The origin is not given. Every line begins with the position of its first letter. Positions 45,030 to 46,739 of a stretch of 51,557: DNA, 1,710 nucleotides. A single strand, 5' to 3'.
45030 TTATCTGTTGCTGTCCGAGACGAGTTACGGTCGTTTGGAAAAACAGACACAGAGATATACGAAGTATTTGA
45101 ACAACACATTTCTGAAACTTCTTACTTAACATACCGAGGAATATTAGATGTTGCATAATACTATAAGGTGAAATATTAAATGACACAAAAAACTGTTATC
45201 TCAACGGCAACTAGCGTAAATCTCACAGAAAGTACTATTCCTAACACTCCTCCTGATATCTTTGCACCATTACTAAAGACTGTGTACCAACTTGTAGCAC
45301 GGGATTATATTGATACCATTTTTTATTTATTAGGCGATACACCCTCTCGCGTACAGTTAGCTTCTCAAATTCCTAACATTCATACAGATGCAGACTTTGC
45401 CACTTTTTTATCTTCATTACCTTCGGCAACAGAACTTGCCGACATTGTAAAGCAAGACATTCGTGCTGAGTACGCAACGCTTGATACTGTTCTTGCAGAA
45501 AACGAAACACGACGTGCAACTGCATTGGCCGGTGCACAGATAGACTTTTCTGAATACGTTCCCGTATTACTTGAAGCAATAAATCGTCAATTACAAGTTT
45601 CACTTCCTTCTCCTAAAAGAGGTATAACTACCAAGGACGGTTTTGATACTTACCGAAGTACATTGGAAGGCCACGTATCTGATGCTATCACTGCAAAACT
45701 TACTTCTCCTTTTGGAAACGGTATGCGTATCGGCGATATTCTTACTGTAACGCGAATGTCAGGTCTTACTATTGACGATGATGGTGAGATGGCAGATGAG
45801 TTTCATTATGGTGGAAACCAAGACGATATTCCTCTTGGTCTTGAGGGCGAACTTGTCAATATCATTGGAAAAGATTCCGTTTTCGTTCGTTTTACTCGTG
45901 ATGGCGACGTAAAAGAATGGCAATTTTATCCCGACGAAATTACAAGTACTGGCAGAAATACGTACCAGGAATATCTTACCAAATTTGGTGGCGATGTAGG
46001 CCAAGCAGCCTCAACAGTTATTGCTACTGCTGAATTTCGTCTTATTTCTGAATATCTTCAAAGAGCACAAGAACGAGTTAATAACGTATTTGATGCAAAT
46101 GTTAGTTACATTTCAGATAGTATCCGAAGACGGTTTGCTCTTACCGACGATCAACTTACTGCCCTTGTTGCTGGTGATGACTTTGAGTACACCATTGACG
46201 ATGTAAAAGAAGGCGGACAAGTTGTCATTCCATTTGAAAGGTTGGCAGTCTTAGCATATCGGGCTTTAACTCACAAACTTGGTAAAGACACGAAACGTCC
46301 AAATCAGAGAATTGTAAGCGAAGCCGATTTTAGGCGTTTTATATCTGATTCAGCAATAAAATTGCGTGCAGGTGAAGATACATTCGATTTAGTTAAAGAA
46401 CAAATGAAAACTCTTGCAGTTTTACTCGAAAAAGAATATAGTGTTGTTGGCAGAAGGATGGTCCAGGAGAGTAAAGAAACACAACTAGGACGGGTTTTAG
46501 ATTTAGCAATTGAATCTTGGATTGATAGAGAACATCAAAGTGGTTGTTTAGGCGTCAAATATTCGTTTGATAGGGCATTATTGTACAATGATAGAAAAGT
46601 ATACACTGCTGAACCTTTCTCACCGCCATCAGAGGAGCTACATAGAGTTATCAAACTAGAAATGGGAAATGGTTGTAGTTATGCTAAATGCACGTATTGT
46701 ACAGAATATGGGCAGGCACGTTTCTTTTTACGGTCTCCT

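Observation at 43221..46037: A repeated composite module (helical E-x-F/Y-x-x-F/Y segment plus small beta-barrel-like unit) shared by the 1239-aa protein and the N-terminus of the radical SAM enzyme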

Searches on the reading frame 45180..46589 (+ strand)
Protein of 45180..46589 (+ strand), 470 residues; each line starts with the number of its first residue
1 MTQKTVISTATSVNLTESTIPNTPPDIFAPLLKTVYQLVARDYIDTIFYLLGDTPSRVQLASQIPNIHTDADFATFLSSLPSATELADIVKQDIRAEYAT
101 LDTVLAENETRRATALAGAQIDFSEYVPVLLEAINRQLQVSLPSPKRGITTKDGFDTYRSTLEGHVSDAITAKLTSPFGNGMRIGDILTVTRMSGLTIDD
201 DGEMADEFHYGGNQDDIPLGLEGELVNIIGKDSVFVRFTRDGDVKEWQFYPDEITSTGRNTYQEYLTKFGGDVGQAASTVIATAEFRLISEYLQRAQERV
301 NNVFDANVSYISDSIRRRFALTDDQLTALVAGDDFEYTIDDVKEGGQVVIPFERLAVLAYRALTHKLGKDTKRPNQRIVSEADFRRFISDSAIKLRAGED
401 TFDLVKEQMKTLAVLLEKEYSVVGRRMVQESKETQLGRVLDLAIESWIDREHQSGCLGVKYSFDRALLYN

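Call 21: find_related_loci(query=A2, collection=genome_contigs, flank=10000)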
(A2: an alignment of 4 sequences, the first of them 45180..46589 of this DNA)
Query A2 (470 aa) in genome_contigs; peptide patterns used: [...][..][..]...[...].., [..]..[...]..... (x = any residue, [..] = any of these).
94 stretches matched a pattern; 2 encode a relative of the query (tblastn E <= 1e-3); 2 distinct loci.
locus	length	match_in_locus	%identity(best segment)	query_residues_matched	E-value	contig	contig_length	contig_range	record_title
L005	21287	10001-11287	32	20-470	1e-61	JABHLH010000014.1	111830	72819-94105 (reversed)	MAG: archaeon isolate SI037S2_bin4 k141_1212754, whole genome shotgun sequence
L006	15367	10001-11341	36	16-470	2e-90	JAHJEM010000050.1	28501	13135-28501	MAG: Nanoarchaeota archaeon isolate Modern_marine_glass_biofilm.mb.128 Modern_marine_gla.mb.128_k141_425704, whole genom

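Call 22: find_related_loci(query=A2, collection=metagenome_contigs, flank=10000)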
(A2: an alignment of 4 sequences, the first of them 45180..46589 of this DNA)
Query A2 (470 aa) in metagenome_contigs; peptide patterns used: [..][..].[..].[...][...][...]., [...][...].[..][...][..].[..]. (x = any residue, [..] = any of these).
470 stretches matched a pattern; 2 encode a relative of the query (tblastn E <= 1e-3); 2 distinct loci.
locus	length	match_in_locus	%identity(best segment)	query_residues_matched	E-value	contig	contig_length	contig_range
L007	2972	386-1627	30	26-450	3e-49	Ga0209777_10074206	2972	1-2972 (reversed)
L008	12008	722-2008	32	20-470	5e-62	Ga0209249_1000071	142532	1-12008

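Call 39: predict_structure(alignment_id=A3)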
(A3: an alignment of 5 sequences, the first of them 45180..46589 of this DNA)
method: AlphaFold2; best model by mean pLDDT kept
length: 470 residues; sequences in the alignment: 5
mean_pLDDT: 79.6   pTM: 0.56
mean pLDDT of the five models: 79.6, 77.3, 76.8, 76.1, 76.1
residues with pLDDT >= 90: 132; 70-90: 254; 50-70: 30; < 50: 54
segments of 3 or more residues with pLDDT < 50: 1-22, 196-199, 202-209, 452-470
pLDDT, mean of each block of 10 residues (from residue 1): 33 29 70 95 83 83 93 90 85 88 88 91 92 87 85 91 91 75 86 59 47 69 85 82 79 87 81 87 90 92 90 84 87 79 62 91 85 86 92 82 89 91 86 78 83 43 44
secondary structure, 60 per line:
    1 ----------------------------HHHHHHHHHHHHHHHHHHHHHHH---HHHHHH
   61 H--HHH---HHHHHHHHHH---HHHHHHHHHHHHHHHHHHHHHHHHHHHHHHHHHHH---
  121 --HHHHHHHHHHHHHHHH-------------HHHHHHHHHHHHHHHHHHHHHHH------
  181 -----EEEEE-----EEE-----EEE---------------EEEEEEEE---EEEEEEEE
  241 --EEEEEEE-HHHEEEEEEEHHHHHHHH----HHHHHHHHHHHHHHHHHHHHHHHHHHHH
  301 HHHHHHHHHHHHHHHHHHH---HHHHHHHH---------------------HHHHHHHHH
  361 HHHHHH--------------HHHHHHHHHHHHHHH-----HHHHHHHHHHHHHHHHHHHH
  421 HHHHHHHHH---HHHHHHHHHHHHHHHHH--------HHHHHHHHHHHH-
elements in order: H29-51 H55-61 H70-79 H83-117 H123-138 H152-174 E186-190 E196-198 E204-206 E222-229 E233-240 E243-249 E254-260 H261-268 H273-319 H323-330 H352-366 H381-395 H401-429 H433-449 H458-469
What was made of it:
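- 45726..45959 (+): B's barrel (B 183-260), a canonical barrel related to Pfam SH3_15. Predicted strands between B 186 and 260 (call 39).
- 45960..46169 (+): Helices after B's barrel (B 261-330), including '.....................'. A long helix is predicted at B 273-319 (call 39).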

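Call 44: fold_search(model_id=the predicted structure, library=pdb)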
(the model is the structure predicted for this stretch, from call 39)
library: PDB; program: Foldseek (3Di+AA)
matches with E <= 10: 401; with E <= 0.001: 0
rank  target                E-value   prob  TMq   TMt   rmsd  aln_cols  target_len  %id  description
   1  7a27_CCC              1.8e-02  0.20  0.10  0.13  36.6       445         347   10  Structure of soluble SmhA crystal form 2 of the tripartite alpha-pore forming toxin, Smh, from Serratia marcescens. (released 2021-03-31)
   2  7a27_GGG              2.4e-02  0.18  0.10  0.12  36.6       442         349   11  Structure of soluble SmhA crystal form 2 of the tripartite alpha-pore forming toxin, Smh, from Serratia marcescens. (released 2021-03-31)
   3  8q9t_A                2.9e-02  0.30  0.11  0.05  24.5       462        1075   10  CryoEM structure of a S. Cerevisiae Ski238 complex bound to RNA (released 2023-11-29)
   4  6skf_BU               3.6e-02  1.00  0.11  0.50   7.1        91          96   20  Cryo-EM Structure of T. kodakarensis 70S ribosome (released 2020-07-29)
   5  7a27_AAA              5.5e-02  0.15  0.10  0.13  36.0       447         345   10  Structure of soluble SmhA crystal form 2 of the tripartite alpha-pore forming toxin, Smh, from Serratia marcescens. (released 2021-03-31)
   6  7a26_EEE              8.1e-02  0.15  0.11  0.14  34.8       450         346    8  Structure of soluble SmhA crystal form 1 of the tripartite alpha-pore forming toxin, Smh, from Serratia marcescens. (released 2021-03-31)
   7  7a26_BBB              8.1e-02  0.14  0.10  0.13  34.3       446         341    8  Structure of soluble SmhA crystal form 1 of the tripartite alpha-pore forming toxin, Smh, from Serratia marcescens. (released 2021-03-31)
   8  8hku_L141             9.4e-02  1.00  0.12  0.57   4.7       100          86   20  Cryo-EM Structures and Translocation Mechanism of Crenarchaeota Ribosome (released 2023-08-16)
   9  9qf4_BR               1.0e-01  0.98  0.11  0.49  15.5       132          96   15  Structure of P. furiosus 70S ribosome grown at 95 degC (released 2025-11-05)
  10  9gm9_A                1.0e-01  0.09  0.12  0.07  36.7       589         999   13  MukBEF in a DNA capture state (released 2025-03-26)
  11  4zn3_A                1.1e-01  0.66  0.10  0.29  13.6       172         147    9  Crystal Structure of MjSpt4:Spt5 complex conformation B (released 2016-03-16)
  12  6ylg_M                1.2e-01  0.93  0.11  0.37  18.6       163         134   12  Rix1-Rea1 pre-60S particle - 60S core, body 1 (rigid body refinement) (released 2020-07-29)
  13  7a26_CCC              1.3e-01  0.10  0.10  0.13  33.8       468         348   10  Structure of soluble SmhA crystal form 1 of the tripartite alpha-pore forming toxin, Smh, from Serratia marcescens. (released 2021-03-31)
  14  8fl0_LE               1.4e-01  0.98  0.12  0.39   5.5        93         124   14  Human nucleolar pre-60S ribosomal subunit (State H) (released 2023-07-12)
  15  9axt_BY               1.5e-01  0.90  0.11  0.38  15.5       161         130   12  Non-translating S. pombe ribosome (released 2024-10-16)
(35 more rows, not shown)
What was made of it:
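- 45726..45959 (+): Foldseek local matches to SH3, KOW and Tudor barrels (call 44).
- For the B model it returns SH3, KOW and Tudor matches (call 44).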

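Call 45: search_protein_representatives(alignment_id=A3)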
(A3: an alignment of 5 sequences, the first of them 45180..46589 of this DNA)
Query: 5 sequences, 460 profile positions. Proteins with E-value up to 0.001 (for the whole library): 69; up to 1e-10: 29; up to 1e-30: 17. The best 69 are listed.
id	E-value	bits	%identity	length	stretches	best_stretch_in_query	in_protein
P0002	3.5e-208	708.5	-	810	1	4-460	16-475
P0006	1.0e-103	364.2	-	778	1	10-460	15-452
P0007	2.8e-93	329.7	-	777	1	8-458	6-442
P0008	2.8e-92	326.4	-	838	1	9-453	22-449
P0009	1.9e-85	303.9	-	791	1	13-424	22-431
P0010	1.2e-75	271.6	-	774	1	10-460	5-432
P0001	1.1e-72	261.8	-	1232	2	44-303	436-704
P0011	1.5e-70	254.8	-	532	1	7-385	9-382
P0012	2.8e-70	253.9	-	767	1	9-410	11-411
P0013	1.0e-63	232.3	-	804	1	13-329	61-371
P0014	1.8e-63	231.4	-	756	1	17-390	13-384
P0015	7.3e-61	222.8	-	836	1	16-412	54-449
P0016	4.7e-58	213.6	-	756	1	14-430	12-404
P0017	8.5e-55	202.9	-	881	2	7-225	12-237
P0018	1.0e-48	182.8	-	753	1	6-413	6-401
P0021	7.9e-29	117.2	-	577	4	160-300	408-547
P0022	5.8e-27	111.1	-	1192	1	48-297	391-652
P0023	6.5e-26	107.6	-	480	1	104-285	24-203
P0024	3.3e-22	95.4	-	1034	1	83-301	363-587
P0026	3.7e-16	75.5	-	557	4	168-243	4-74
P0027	6.2e-16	74.7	-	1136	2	109-284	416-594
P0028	9.2e-15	70.9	-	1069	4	92-280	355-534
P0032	3.5e-11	59.1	-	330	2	174-244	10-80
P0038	9.8e-08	47.7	-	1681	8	199-232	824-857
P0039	2.7e-07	46.3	-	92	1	167-241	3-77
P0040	3.2e-07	46.0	-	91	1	166-251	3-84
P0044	1.6e-06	43.7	-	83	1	167-241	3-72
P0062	1.8e-04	36.9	-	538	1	170-242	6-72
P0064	2.2e-04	36.6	-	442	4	199-264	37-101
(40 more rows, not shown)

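Call 57: search_protein_families(library=pfam, alignment_id=A7, max_evalue=0.01)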
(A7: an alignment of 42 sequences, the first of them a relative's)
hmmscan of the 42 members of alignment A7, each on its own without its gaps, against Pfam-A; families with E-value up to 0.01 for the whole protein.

A. member 1, P0039 (92 aa): 0 families

B. families by the number of members that match (of 42 scanned): 22 families
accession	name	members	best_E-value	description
PF18346.7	SH3_15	12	2.7e-73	Mind bomb SH3 repeat domain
PF02211.21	NHase_beta_C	1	3e-18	Nitrile hydratase beta subunit, C-terminal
PF01129.24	ART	1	1.7e-10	NAD:arginine ADP-ribosyltransferase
PF08940.17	DUF1918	1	6.8e-09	Domain of unknown function (DUF1918)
PF06442.17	DHFR_2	1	5.2e-07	R67 dihydrofolate reductase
PF21094.3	Nup188_SH3-like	1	3.3e-06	Nup188 SH3-like domain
PF13499.12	EF-hand_7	1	2.4e-05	EF-hand domain pair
PF07940.18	Hepar_II_III_C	1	7.9e-05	Heparinase II/III-like, C-terminal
PF20297.4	MSSS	1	0.00021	MutS2 and Smr-associated SH3 domain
PF18129.7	SH3_12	1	0.00031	Xrn1 SH3-like domain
PF13405.12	EF-hand_6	1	0.00036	EF-hand domain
PF00036.39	EF-hand_1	1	0.00037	EF hand domain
PF01455.23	HupF_HypC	1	0.0006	HupF/HypC family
PF17052.10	CAF20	1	0.00076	Cap associated factor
PF14192.12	DUF4314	1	0.0014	Domain of unknown function (DUF4314)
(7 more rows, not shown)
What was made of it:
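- On Pfam SH3_15 (Mind bomb SH3 repeat): 12 of 42 relatives match at E <= 0.01 (call 57).
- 12 of 42 relatives match Pfam SH3_15 (call 57).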

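Call 58: search_protein_families(library=pfam, proteins=[P0040, P0044, P0064, P0021], max_evalue=10)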
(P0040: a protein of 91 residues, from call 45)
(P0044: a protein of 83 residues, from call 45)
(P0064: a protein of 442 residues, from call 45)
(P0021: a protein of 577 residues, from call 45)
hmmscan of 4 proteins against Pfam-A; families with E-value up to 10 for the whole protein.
P0040 (91 aa): 2 families
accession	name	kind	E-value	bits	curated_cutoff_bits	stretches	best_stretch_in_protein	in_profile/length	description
PF18346.7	SH3_15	-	0.0015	19.2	24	1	4-70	1-66/67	Mind bomb SH3 repeat domain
PF01157.24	Ribosomal_L21e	-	0.069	13.4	27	1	1-54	31-84/101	Ribosomal protein L21e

P0044 (83 aa): 1 family
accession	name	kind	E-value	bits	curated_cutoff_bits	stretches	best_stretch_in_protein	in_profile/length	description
PF18346.7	SH3_15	-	0.0005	20.7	24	1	3-68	1-66/67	Mind bomb SH3 repeat domain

P0064 (442 aa): 15 families
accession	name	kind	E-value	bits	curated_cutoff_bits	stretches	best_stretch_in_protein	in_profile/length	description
PF18346.7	SH3_15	-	9.1e-13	48.7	24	3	270-311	25-67/67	Mind bomb SH3 repeat domain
PF21094.3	Nup188_SH3-like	-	3.3e-06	27.3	21.4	2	192-205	33-46/50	Nup188 SH3-like domain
PF13499.12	EF-hand_7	-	2.4e-05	25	30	2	303-364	16-66/67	EF-hand domain pair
PF13405.12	EF-hand_6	-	0.00036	20.5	25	1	340-368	2-30/30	EF-hand domain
PF00036.39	EF-hand_1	-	0.00037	20.3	25.4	1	340-366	2-28/29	EF hand domain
PF13202.12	EF-hand_5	-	0.0034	17.2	25.9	1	342-362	3-23/25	EF hand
PF09871.14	DUF2098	-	0.0058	17.3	25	0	280-318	13-53/94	Uncharacterized protein conserved in archaea (DUF2098)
PF11515.14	Cul7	-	0.028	15.2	25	1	262-293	17-48/78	Mouse development and cellular proliferation protein Cullin-7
PF14192.12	DUF4314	-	0.029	14.7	27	0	269-303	21-55/69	Domain of unknown function (DUF4314)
PF22798.2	DUF5817_CT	-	0.039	14.3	29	1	398-419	24-45/54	DUF5817, C-terminal domain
PF07813.17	LTXXQ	-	0.049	14.8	24.3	1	73-97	13-37/100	LTXXQ motif family protein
PF00535.33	Glycos_transf_2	-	0.061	13.7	23.3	1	95-153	70-128/168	Glycosyl transferase family 2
PF13833.12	EF-hand_8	-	0.26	11.5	28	1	342-365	29-52/54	EF-hand domain pair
PF05568.16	ASFV_J13L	-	0.42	10.8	23.6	1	69-108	65-104/189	African swine fever virus J13L protein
PF11438.13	N36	-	6.4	7.2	25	0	240-251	12-23/35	36-mer N-terminal peptide of the N protein (N36)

P0021 (577 aa): 5 families
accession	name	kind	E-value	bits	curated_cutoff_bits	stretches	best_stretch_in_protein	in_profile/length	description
PF18346.7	SH3_15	-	1.3e-05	25.8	24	1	415-489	1-67/67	Mind bomb SH3 repeat domain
PF09288.16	UBA_3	-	0.032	14.5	20.4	0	542-569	8-35/55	Fungal ubiquitin-associated domain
PF16519.10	TRPM_tetra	-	0.075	13.6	26.6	1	4-31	16-43/56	Tetramerisation domain of TRPM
PF03831.20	YjdM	-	0.26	11.6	23.2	1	97-113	9-25/69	PhnA domain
PF19585.4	DUF6092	-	2.4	9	28.7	1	42-91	29-77/86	Family of unknown function (DUF6092)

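Call 69: list_cluster_members(proteins=[P0039, P0040, P0044, P0021, P0026, P0064, P0038, P0022, P0023, P0062])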
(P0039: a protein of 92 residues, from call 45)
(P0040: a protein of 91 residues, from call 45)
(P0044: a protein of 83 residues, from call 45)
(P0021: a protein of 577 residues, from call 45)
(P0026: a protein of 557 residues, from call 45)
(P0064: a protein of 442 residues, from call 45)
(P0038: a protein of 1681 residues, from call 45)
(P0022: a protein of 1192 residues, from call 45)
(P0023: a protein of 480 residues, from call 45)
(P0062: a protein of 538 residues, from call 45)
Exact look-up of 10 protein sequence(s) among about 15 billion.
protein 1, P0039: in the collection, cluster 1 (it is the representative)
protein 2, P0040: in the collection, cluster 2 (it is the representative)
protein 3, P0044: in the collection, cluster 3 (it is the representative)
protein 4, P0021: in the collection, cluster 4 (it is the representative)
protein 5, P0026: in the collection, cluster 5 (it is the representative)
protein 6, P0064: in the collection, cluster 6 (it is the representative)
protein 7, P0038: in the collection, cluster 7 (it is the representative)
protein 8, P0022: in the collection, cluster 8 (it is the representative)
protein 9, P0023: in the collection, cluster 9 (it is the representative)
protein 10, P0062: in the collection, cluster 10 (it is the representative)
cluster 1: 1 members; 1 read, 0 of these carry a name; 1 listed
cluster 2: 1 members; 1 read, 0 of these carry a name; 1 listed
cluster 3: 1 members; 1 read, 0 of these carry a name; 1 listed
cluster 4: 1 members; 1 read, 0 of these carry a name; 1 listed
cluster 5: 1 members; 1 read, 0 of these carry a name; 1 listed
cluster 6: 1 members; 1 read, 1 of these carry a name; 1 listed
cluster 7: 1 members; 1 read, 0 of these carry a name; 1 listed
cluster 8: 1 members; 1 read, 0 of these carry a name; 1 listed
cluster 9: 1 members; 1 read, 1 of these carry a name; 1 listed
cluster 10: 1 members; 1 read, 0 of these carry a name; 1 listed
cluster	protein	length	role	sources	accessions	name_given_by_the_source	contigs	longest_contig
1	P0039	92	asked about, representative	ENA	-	-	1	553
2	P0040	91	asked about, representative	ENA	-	-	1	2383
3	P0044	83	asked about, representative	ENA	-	-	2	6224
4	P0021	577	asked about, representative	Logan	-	-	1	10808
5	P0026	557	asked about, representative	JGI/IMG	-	-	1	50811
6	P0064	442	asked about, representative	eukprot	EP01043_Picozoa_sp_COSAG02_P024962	COSAG02_NODE_1384_length_12956_cov_126.308446_8_plen_443_part_00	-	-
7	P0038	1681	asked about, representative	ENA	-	-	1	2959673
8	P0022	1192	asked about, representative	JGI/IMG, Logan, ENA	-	-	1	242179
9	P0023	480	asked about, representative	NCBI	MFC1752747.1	hypothetical protein ACFL96_05060 [Thermoproteota archaeon]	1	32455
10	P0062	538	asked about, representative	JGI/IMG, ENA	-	-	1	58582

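Call 70: find_encoding_contigs(protein=P0022, flank=10000, max_places=1)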
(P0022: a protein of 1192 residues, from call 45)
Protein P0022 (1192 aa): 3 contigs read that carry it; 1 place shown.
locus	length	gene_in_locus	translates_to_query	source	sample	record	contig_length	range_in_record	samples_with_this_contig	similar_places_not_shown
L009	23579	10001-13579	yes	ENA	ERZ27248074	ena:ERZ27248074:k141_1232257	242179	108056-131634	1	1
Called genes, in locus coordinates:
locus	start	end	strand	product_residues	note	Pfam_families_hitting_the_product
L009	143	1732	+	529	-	PF00266:Aminotran_5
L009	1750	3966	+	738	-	-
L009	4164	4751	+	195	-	-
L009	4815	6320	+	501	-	-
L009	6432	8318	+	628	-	-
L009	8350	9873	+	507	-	PF00899:ThiF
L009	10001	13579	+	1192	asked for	-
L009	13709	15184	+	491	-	PF02310:B12-binding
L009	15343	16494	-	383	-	-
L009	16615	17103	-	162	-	-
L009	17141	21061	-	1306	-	PF01935:DUF87, PF05872:HerA_C (faint), PF19027:DUF5752 (faint)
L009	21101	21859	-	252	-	-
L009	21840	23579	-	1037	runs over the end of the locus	PF18911:PKD_4, PF00801:PKD (weak)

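Call 71: find_encoding_contigs(protein=P0026, flank=8000, max_places=1)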
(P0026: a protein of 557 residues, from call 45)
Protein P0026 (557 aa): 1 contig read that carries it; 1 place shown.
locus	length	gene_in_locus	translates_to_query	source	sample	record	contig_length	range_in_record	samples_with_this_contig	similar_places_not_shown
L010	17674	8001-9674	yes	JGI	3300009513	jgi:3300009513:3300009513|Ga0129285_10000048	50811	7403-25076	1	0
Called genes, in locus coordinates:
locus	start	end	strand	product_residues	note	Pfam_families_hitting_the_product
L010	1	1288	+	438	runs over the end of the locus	-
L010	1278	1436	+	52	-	-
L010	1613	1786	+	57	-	-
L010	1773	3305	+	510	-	PF00004:AAA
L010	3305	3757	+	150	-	-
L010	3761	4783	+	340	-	PF14464:Prok-JAB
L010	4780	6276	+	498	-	PF14464:Prok-JAB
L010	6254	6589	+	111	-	-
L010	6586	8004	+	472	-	PF00899:ThiF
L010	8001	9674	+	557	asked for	-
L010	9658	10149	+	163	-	-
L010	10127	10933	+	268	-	-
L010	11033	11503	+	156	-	-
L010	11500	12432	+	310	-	-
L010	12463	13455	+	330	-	-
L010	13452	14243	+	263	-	-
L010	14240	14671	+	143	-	-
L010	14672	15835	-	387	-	PF13173:AAA_14 (weak), PF00004:AAA, PF21960:RCF1-5-like_lid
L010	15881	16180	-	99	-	-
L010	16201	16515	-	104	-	-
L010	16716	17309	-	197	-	PF00551:Formyl_trans_N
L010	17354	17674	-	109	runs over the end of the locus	-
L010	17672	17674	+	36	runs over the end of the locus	-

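Call 72: find_encoding_contigs(protein=P0023, flank=8000, max_places=1)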
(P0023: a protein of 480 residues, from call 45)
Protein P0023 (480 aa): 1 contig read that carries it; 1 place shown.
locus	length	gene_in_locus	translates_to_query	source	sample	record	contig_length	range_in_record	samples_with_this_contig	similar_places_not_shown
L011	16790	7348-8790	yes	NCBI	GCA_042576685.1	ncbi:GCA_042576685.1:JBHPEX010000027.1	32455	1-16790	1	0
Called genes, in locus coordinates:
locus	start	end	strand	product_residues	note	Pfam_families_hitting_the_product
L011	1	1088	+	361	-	PF20436:LonB_AAA-LID, PF05362:Lon_C, PF13541:ChlI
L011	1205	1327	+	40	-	-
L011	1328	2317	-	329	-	PF00814:TsaD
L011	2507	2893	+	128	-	-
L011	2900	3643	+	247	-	PF00589:Phage_integrase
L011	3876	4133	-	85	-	-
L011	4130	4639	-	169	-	PF00589:Phage_integrase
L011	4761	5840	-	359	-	PF00078:RVT_1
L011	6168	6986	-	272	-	-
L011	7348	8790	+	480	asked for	-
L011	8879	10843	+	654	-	PF13328:HD_4, PF01966:HD, PF04607:RelA_SpoT, PF02824:TGS, PF28438:RelA_RIS, PF01842:ACT (weak), PF13291:ACT_4 (weak)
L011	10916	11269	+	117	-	-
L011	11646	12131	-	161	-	PF13412:HTH_24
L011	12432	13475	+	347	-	PF13404:HTH_AsnC-type, PF13412:HTH_24, PF00196:GerE (faint), PF01047:MarR (faint), PF12840:HTH_20 (faint), PF13404:HTH_AsnC-type, PF13412:HTH_24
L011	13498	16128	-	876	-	-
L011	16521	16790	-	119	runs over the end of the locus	-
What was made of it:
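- One barrel protein (P0023, locus L011) has no E1 or JAB nearby (call 72).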
